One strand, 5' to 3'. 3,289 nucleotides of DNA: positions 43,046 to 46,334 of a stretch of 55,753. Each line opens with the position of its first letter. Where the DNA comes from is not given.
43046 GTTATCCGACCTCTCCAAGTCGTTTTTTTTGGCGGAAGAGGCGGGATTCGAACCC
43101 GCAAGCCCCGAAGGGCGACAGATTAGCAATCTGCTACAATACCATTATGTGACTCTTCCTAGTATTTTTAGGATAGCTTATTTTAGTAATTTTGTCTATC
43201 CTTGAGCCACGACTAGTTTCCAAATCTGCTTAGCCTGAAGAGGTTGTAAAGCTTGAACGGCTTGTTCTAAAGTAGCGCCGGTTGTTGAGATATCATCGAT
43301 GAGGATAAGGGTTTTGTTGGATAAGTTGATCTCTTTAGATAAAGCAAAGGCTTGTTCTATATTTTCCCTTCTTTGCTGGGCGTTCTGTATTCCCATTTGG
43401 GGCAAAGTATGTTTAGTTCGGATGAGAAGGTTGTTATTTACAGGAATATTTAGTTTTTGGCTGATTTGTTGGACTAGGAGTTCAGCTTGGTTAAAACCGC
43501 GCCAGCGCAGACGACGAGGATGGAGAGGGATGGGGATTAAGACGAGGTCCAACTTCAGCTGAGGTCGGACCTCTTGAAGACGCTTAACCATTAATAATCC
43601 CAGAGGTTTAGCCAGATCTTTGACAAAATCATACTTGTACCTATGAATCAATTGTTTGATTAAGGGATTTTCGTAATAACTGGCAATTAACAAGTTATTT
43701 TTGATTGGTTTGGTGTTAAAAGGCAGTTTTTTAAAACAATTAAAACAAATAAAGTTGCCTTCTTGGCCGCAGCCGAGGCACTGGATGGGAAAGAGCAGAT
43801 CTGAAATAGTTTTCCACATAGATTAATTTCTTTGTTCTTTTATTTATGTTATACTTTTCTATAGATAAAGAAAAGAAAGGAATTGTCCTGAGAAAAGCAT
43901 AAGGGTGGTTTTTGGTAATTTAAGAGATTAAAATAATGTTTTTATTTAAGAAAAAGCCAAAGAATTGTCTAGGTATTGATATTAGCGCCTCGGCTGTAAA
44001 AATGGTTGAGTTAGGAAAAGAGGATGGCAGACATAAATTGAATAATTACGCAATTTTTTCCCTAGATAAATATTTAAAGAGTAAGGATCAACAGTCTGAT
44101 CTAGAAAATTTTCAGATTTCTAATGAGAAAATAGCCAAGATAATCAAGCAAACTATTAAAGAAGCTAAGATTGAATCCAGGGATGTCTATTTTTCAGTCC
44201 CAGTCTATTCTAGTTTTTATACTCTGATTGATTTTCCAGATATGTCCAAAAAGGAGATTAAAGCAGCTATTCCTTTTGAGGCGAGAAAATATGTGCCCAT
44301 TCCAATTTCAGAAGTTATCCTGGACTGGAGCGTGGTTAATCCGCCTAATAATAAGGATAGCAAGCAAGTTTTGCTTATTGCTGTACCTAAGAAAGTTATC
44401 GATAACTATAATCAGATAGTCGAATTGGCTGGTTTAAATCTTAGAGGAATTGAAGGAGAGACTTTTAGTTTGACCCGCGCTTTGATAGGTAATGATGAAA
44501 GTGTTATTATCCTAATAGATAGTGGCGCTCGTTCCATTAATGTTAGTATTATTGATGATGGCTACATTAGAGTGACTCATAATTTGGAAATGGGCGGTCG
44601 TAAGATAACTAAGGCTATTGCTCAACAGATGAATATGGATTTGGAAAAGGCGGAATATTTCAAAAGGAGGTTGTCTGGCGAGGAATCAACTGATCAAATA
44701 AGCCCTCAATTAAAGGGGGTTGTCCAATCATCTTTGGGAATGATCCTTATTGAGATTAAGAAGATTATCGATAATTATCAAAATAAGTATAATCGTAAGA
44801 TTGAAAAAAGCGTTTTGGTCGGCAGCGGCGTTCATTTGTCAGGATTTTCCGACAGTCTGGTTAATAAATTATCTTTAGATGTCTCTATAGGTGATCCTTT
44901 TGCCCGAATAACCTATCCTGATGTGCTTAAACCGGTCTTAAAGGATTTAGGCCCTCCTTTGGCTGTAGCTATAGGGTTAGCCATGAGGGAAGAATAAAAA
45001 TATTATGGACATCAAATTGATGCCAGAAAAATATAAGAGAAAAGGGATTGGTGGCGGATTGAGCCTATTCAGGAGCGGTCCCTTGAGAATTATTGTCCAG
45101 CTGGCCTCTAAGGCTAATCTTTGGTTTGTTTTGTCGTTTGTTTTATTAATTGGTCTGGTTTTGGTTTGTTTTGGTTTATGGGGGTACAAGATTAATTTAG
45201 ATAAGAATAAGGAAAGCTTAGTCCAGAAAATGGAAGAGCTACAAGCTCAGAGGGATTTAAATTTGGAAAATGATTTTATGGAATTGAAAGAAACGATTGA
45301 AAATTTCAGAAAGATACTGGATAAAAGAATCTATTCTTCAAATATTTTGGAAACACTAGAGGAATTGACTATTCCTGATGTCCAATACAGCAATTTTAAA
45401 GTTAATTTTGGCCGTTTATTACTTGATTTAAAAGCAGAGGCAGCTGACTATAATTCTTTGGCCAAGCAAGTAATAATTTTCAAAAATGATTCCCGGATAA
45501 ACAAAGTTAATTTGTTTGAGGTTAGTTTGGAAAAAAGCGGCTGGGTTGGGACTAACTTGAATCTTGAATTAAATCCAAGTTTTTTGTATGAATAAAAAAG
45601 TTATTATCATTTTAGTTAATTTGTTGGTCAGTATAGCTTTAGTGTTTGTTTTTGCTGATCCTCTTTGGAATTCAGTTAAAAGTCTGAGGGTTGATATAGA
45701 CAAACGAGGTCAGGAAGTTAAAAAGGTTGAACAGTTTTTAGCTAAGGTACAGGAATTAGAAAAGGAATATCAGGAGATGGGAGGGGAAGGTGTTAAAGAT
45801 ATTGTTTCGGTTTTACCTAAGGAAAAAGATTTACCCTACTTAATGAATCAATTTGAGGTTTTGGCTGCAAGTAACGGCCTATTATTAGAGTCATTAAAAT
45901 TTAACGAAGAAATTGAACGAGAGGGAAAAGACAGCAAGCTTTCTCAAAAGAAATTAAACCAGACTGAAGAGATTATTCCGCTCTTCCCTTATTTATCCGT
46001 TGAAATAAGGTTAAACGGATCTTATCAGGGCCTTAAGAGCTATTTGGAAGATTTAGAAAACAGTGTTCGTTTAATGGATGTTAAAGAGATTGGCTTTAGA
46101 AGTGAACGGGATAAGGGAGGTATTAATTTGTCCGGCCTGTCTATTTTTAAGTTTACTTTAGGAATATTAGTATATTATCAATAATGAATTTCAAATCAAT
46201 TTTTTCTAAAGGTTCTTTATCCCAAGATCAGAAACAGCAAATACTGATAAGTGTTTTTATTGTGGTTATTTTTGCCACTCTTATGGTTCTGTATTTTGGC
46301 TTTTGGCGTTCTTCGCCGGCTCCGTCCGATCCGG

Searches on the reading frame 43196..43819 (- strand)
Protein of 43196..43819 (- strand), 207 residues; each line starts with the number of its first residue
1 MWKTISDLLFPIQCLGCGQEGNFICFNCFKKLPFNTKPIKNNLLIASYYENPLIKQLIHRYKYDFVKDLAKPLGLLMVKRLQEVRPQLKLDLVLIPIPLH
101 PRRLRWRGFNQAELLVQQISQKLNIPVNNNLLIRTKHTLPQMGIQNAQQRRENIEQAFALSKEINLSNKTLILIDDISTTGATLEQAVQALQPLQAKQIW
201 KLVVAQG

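Call 65: search_protein_families(library=pfam, proteins=[window:43196-43819:-], max_evalue=0.001)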
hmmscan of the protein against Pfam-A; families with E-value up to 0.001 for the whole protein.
window:43196-43819:- (207 aa): 2 families
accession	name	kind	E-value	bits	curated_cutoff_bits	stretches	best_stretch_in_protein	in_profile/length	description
PF00156.33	Pribosyltran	-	9.1e-08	32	26.3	1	115-199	43-118/158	Phosphoribosyl transferase domain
PF18912.6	DZR_2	-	2.6e-05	24.4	27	1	6-38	2-37/56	Double zinc ribbon domain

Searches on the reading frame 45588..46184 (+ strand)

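Call 65: search_protein_families(library=pfam, proteins=[window:45588-46184:+], max_evalue=0.001)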
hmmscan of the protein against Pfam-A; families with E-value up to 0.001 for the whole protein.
window:45588-46184:+ (198 aa): 1 family
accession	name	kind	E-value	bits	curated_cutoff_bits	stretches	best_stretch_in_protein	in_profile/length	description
PF04350.18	PilO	-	3.5e-09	37.4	22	1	42-112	13-82/145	Pilus assembly protein, PilO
